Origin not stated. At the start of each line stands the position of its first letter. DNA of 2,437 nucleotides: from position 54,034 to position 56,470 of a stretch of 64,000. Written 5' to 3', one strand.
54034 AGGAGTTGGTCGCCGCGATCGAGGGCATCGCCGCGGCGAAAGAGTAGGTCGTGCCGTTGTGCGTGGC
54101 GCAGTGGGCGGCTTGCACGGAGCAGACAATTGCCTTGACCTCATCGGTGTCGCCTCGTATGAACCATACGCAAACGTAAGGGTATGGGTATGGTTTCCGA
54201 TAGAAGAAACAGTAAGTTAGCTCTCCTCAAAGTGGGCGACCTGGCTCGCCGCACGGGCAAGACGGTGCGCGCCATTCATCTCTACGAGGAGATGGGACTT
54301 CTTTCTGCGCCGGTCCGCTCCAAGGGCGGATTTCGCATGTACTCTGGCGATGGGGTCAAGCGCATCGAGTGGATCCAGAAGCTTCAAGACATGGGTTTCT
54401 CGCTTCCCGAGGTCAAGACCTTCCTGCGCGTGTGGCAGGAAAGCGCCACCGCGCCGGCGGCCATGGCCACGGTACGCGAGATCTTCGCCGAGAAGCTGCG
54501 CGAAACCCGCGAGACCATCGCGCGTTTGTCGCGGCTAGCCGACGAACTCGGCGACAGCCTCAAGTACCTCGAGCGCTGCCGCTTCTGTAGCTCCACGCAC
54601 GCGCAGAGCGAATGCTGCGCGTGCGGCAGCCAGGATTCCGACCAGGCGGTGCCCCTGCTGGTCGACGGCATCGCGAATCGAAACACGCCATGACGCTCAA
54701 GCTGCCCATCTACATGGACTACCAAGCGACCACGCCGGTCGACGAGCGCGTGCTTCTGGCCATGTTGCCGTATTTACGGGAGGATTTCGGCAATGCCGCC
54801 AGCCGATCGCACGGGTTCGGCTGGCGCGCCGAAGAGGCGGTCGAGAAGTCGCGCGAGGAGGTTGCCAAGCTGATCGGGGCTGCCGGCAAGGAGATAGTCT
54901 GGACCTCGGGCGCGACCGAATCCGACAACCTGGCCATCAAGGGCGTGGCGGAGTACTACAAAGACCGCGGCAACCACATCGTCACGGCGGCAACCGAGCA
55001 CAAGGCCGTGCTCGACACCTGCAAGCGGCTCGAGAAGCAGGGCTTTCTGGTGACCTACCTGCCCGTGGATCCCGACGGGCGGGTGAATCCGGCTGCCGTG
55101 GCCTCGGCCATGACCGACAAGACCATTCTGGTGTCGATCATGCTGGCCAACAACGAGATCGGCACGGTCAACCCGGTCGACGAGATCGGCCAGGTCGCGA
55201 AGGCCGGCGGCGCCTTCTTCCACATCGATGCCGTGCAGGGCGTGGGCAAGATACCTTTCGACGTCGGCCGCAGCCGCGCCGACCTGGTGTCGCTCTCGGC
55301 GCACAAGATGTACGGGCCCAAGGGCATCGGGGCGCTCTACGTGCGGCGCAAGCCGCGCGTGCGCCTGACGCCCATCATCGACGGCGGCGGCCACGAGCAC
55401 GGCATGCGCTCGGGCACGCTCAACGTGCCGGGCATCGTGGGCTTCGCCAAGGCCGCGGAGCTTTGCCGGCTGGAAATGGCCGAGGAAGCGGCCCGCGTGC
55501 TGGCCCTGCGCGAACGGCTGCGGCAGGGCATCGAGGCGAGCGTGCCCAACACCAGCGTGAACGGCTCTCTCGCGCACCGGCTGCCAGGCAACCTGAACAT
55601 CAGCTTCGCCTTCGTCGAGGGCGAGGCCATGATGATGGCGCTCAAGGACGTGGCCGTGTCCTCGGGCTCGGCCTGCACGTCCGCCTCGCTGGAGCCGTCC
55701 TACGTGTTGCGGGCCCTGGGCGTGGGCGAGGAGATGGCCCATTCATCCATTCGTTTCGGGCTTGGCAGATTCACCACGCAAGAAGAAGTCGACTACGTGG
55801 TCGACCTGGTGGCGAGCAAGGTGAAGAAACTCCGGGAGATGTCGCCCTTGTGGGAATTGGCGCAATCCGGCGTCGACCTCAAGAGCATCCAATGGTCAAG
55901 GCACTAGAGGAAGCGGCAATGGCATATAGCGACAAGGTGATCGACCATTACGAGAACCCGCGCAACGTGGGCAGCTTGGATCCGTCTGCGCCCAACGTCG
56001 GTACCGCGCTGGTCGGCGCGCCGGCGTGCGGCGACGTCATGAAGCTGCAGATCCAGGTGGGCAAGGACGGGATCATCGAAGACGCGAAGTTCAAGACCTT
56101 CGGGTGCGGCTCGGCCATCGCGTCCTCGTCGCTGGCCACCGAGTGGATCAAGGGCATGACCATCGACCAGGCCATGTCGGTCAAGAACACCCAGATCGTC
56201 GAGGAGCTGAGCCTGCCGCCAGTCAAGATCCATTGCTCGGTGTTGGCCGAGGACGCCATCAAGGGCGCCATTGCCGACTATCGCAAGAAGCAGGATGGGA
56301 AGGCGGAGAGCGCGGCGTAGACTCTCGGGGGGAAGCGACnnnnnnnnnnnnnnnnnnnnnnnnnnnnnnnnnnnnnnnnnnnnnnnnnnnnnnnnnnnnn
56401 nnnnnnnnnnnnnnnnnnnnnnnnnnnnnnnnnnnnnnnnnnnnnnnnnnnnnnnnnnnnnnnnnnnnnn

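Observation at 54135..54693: Cys-rich MerR-family regulator translationally coupled to iscS in place of IscR, behind a palindrome-bearing promoter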

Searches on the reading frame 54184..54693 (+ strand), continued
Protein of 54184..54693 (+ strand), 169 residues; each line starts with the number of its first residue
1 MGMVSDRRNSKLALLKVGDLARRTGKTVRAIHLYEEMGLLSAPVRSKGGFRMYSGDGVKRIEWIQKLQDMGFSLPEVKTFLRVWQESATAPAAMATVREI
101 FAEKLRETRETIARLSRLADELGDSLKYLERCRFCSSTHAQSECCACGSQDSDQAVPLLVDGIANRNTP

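Call 60: search_protein_families(library=pfam, proteins=[L085:998-1639:+, L086:929-1486:+, L082:6529-7587:+, L082:7654-9033:+, L088:5690-6925:+, L210:6845-7156:+], max_evalue=0.001)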
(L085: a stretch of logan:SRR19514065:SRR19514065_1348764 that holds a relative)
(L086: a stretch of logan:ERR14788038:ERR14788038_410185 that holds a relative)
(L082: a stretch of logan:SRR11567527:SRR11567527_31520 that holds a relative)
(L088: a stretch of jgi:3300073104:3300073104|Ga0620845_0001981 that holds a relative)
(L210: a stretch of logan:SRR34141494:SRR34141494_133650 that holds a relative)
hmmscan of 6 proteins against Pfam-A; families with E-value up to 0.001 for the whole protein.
L085:998-1639:+ (214 aa): 1 family
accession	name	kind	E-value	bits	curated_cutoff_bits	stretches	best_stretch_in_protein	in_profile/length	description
PF19295.5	SufBD_N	-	4.3e-12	46.5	23.5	1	138-201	104-166/172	SufBD protein N-terminal region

L086:929-1486:+ (186 aa): 1 family
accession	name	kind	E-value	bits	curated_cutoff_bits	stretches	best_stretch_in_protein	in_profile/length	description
PF19295.5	SufBD_N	-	4.7e-07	30.1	23.5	1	126-186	96-155/172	SufBD protein N-terminal region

L082:6529-7587:+ (352 aa): 5 families
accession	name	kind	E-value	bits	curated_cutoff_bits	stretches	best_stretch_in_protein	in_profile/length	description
PF10609.15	ParA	-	8.3e-97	323.9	27.1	1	91-333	2-245/246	NUBPL iron-transfer P-loop NTPase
PF01656.29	CbiA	-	5.2e-14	52.7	25.4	1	95-313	1-125/125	CobQ/CobB/MinD/ParA nucleotide binding domain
PF13614.12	AAA_31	-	1e-07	32.5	27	1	93-131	2-40/177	AAA domain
PF00142.24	Fer4_NifH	-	9.2e-06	25.8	25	1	99-140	6-47/271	4Fe-4S iron sulfur cluster binding proteins, NifH/frxC family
PF09140.17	MipZ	-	0.00026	20.8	20.7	1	94-131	2-39/262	ATPase MipZ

L082:7654-9033:+ (459 aa): 0 families

L088:5690-6925:+ (411 aa): 1 family
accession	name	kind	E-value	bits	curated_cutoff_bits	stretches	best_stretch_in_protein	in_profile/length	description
PF00266.25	Aminotran_5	-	2.2e-84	284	21.5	1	7-371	1-370/371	Aminotransferase class-V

L210:6845-7156:+ (104 aa): 1 family
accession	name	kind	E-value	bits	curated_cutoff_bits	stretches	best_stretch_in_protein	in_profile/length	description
PF01592.21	NifU_N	-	1.6e-40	138.6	22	1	3-103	2-102/127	NifU-like N terminal domain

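Call 61: list_cluster_members(proteins=[P0187, P0189, P0207, P0223, P0230, P0231, P0244, P0246, P0255, P0268])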
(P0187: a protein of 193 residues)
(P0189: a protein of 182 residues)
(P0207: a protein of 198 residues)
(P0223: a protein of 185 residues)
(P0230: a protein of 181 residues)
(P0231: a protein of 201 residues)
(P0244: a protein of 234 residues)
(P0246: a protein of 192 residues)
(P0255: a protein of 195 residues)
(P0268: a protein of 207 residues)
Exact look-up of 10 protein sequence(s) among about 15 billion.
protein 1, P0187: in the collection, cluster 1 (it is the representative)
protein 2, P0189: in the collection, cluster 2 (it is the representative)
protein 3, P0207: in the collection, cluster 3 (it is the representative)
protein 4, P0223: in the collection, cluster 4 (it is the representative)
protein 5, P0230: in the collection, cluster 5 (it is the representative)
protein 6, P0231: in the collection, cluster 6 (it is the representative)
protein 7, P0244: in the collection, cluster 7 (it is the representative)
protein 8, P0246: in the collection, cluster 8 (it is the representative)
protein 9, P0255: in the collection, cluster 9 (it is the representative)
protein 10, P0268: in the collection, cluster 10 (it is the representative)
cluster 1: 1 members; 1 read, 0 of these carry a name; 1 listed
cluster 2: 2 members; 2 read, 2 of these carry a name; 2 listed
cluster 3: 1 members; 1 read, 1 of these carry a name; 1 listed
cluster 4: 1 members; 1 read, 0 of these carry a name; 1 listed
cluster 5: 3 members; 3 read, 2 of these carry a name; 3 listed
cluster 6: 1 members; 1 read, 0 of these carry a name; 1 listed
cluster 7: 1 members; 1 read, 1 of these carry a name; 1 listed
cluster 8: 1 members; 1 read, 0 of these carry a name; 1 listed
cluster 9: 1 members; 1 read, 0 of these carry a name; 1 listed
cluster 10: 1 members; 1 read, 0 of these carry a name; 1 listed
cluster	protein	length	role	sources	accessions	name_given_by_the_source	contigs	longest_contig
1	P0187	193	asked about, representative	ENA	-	-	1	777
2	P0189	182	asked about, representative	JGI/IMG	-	MerR family transcriptional regulator, copper efflux regulator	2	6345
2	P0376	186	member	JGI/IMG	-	MerR family transcriptional regulator, copper efflux regulator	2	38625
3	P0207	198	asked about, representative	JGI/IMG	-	DNA-binding transcriptional MerR regulator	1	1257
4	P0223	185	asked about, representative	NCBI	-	-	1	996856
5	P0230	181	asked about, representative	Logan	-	-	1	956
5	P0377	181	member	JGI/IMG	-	MerR family transcriptional regulator, copper efflux regulator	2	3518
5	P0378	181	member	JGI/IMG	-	MerR family transcriptional regulator, copper efflux regulator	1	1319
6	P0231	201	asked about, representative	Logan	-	-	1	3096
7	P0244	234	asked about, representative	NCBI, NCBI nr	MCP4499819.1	MAG: MerR family transcriptional regulator [Deltaproteobacteria bacterium] | MerR family transcriptional regulator [Deltaproteobacteria bacterium]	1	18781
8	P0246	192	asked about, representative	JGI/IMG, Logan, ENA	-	-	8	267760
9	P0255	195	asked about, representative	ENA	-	-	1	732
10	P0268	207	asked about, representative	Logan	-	-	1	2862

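Call 62: find_encoding_contigs(protein=P0246, flank=9000, max_places=2)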
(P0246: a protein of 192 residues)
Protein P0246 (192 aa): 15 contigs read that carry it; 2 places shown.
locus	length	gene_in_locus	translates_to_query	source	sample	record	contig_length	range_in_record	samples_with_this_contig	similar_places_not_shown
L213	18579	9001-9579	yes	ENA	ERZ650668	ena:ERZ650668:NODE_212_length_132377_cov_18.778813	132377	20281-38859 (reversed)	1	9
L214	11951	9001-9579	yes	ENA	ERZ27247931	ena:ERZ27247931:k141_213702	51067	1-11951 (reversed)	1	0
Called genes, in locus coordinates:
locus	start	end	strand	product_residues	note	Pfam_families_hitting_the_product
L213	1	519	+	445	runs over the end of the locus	PF01471:PG_binding_1, PF09374:PG_binding_3 (faint), PF01471:PG_binding_1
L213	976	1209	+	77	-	PF20027:DUF6435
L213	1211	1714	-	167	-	PF10604:Polyketide_cyc2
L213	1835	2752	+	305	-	PF00126:HTH_1, PF03466:LysR_substrate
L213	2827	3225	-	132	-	PF00571:CBS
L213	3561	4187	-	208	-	-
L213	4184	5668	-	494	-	-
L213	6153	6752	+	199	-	-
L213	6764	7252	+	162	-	PF16697:Yop-YscD_cpl, PF00498:FHA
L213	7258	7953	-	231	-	PF02245:Pur_DNA_glyco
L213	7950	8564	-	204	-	PF00440:TetR_N (faint)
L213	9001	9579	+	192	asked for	PF00376:MerR, PF13411:MerR_1, PF09278:MerR-DNA-bind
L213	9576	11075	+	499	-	PF19295:SufBD_N, PF01458:SUFBD_core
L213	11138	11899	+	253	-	PF00005:ABC_tran, PF02463:SMC_N (faint)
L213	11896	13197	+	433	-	PF01458:SUFBD_core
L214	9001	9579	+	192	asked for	PF00376:MerR, PF13411:MerR_1, PF09278:MerR-DNA-bind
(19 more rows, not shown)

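Call 65: find_homologous_proteins(query=A3, max_evalue=1e-15)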
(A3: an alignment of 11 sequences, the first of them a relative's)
Query A3 (11 sequences) (182 aa, profile of the alignment): 2336 proteins with E <= 1e-15 among 8000 candidates; the best 120 are listed.
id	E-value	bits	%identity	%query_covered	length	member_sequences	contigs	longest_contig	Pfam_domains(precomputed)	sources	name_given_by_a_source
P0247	3.0e-57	211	100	100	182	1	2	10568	PF00376.30,PF13411.13,PF09278.18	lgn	-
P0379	1.0e-55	206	86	100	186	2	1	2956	PF00376.30,PF13411.13,PF09278.18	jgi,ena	jgi:MerR family transcriptional regulator, copper efflux regulator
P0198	2.4e-55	205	37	76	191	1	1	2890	PF00376.30,PF13411.13,PF09278.18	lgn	-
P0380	3.5e-55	204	77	99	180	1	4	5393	PF00376.30,PF13411.13,PF09278.18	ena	-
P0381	3.9e-55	204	78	100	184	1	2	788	PF00376.30,PF13411.13,PF09278.18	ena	-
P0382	5.5e-55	203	78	99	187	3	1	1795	PF00376.30,PF13411.13,PF09278.18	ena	-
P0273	1.0e-54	203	43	74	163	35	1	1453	PF00376.30,PF13411.13,PF09278.18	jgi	jgi:MerR family copper efflux transcriptional regulator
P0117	1.2e-54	202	42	74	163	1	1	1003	PF00376.30,PF13411.13,PF09278.18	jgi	jgi:DNA-binding transcriptional MerR regulator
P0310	1.3e-54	202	44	74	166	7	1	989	PF00376.30,PF13411.13,PF09278.18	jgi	jgi:MerR family copper efflux transcriptional regulator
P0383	1.3e-54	202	52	93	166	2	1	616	PF00376.30,PF13411.13,PF09278.18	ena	-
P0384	2.4e-54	201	37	76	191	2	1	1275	PF00376.30,PF13411.13,PF09278.18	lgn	-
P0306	2.6e-54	201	43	74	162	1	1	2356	PF00376.30,PF13411.13,PF09278.18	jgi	-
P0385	2.7e-54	201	78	99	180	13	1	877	PF00376.30,PF13411.13,PF09278.18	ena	-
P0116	2.8e-54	201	42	74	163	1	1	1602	PF00376.30,PF13411.13,PF09278.18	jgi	jgi:MerR family transcriptional regulator, copper efflux regulator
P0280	3.2e-54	201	43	74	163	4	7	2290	PF00376.30,PF13411.13,PF09278.18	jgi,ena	-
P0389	1.3e-53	199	74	99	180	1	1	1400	PF00376.30,PF13411.13,PF09278.18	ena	-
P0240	2.3e-52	195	35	74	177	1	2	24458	PF00376.30,PF13411.13,PF09278.18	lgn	-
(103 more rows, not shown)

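Call 73: predict_structure(alignment_id=A4)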
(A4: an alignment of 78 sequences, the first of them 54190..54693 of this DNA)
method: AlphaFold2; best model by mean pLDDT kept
length: 167 residues; sequences in the alignment: 78
mean_pLDDT: 84.9   pTM: 0.70
mean pLDDT of the five models: 84.9, 83.3, 82.8, 81.9, 80.7
residues with pLDDT >= 90: 105; 70-90: 26; 50-70: 29; < 50: 7
segments of 3 or more residues with pLDDT < 50: 1-3
pLDDT, mean of each block of 10 residues (from residue 1): 48 94 97 96 93 95 96 94 90 92 96 97 85 63 57 81 63
secondary structure, 60 per line:
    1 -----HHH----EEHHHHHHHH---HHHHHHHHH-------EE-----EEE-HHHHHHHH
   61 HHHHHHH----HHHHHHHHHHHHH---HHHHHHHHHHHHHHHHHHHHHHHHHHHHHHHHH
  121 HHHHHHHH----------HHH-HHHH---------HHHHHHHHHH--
elements in order: H15-22 H26-34 E49-51 H53-67 H72-84 H88-128 H143-146 H156-165

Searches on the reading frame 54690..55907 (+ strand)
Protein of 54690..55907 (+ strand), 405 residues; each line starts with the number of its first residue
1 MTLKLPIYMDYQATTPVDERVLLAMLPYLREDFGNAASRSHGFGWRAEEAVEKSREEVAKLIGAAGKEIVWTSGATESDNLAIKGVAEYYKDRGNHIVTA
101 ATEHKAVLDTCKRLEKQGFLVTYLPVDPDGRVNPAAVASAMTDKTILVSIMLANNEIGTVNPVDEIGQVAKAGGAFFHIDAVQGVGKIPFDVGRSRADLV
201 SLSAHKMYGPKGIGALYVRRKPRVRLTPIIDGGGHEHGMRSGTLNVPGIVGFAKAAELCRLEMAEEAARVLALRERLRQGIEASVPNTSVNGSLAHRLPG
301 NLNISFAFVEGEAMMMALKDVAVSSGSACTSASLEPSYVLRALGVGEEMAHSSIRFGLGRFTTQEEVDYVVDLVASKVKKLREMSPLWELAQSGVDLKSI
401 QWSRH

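Call 3: search_protein_families(library=pfam, proteins=[window:54690-55907:+], max_evalue=0.01)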
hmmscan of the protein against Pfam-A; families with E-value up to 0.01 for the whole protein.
window:54690-55907:+ (405 aa): 3 families
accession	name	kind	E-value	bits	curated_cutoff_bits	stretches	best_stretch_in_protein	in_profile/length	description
PF00266.25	Aminotran_5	-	1.4e-87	294.5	21.5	1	7-370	1-371/371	Aminotransferase class-V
PF01041.23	DegT_DnrJ_EryC1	-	0.00049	19.9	19.8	1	51-186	26-151/360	DegT/DnrJ/EryC1/StrS aminotransferase family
PF01212.27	Beta_elim_lyase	-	0.0034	17.2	27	1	50-181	33-169/288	Beta-eliminating lyase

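Call 4: search_protein_families(library=ncbifam, proteins=[window:54690-55907:+], max_evalue=0.01)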
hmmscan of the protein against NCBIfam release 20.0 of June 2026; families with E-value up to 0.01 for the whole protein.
window:54690-55907:+ (405 aa): 27 families (the best 25 are shown)
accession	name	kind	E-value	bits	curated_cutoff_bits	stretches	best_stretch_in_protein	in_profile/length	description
NF010611.0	PRK14012.1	equivalog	2e-201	669.2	548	1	2-405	2-406/406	IscS subfamily cysteine desulfurase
TIGR02006.1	IscS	equivalog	8e-195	647.5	643.2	1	3-405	1-402/402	IscS subfamily cysteine desulfurase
TIGR03402.1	FeS_nifS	equivalog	5.4e-150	499.4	530.75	1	7-387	1-379/379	cysteine desulfurase NifS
TIGR03235.1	DNA_S_dndA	equivalog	4.6e-129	430.7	480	1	8-357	1-352/353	cysteine desulfurase DndA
TIGR03403.1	nifS_epsilon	equivalog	4.8e-106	354.8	587.7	1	7-385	1-380/382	NifS family cysteine desulfurase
NF002806.0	PRK02948.1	subfamily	3.3e-92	309.4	304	1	7-376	2-370/381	IscS subfamily cysteine desulfurase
TIGR01979.1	sufS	subfamily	3e-47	161.4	475.1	1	7-375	20-396/403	SufS family cysteine desulfurase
TIGR01977.1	am_tr_V_EF2568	hypoth_equivalog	5.1e-46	157.4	377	1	7-374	1-373/376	cysteine desulfurase family protein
NF041166.1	f2_encap_cargo1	exception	1.7e-37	129.9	800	1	7-235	247-476/623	family 2A encapsulin nanocompartment cargo protein cysteine desulfurase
NF040779.1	Sec_lyase_SclA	exception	7.3e-31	107.4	525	1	7-374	1-373/378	selenocysteine lyase SclA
TIGR01976.1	am_tr_V_VC1184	hypoth_equivalog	7.7e-31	107.8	352.35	1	7-372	20-399/401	cysteine desulfurase-like protein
NF008126.0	PRK10874.1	equivalog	9.5e-30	104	607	1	7-379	21-397/401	cysteine desulfurase CsdA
NF006791.0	PRK09295.1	equivalog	1.2e-29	103.6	661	1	7-234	25-253/406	cysteine desulfurase SufS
TIGR03392.1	FeS_syn_CsdA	equivalog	1.3e-28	100.4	493.6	1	7-381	18-396/398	cysteine desulfurase CsdA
TIGR04343.1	egtE_PLP_lyase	equivalog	1.1e-19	70.4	400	1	46-237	51-234/370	ergothioneine biosynthesis PLP-dependent enzyme EgtE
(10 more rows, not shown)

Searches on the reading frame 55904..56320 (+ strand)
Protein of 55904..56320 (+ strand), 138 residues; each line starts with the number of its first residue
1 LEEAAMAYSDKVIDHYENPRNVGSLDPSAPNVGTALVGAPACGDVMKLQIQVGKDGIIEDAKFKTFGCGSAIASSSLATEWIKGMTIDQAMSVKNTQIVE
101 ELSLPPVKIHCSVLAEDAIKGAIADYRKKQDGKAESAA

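Call 3: search_protein_families(library=pfam, proteins=[window:55904-56320:+], max_evalue=0.01)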
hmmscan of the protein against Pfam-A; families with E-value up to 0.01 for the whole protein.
window:55904-56320:+ (138 aa): 1 family
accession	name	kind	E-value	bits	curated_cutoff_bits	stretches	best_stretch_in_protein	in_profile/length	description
PF01592.21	NifU_N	-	2.8e-52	176.6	22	1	7-130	1-124/127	NifU-like N terminal domain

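Call 4: search_protein_families(library=ncbifam, proteins=[window:55904-56320:+], max_evalue=0.01)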
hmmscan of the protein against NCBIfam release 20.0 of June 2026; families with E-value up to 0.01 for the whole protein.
window:55904-56320:+ (138 aa): 4 families
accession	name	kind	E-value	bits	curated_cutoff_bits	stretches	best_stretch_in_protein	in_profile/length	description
TIGR01999.1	iscU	equivalog_domain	2e-67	224.9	192.4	1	8-130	1-123/124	Fe-S cluster assembly scaffold IscU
TIGR03419.1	NifU_clost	equivalog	2.1e-46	157.3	187.9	1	8-130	1-120/121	Fe-S cluster assembly scaffold protein NifU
TIGR02000.1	NifU_proper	equivalog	1.4e-36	126.4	273.3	1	7-128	3-123/290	Fe-S cluster assembly protein NifU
TIGR01994.1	SUF_scaf_2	equivalog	1.3e-17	64.1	92.5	1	7-95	4-88/137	Fe-S cluster assembly sulfur transfer protein SufU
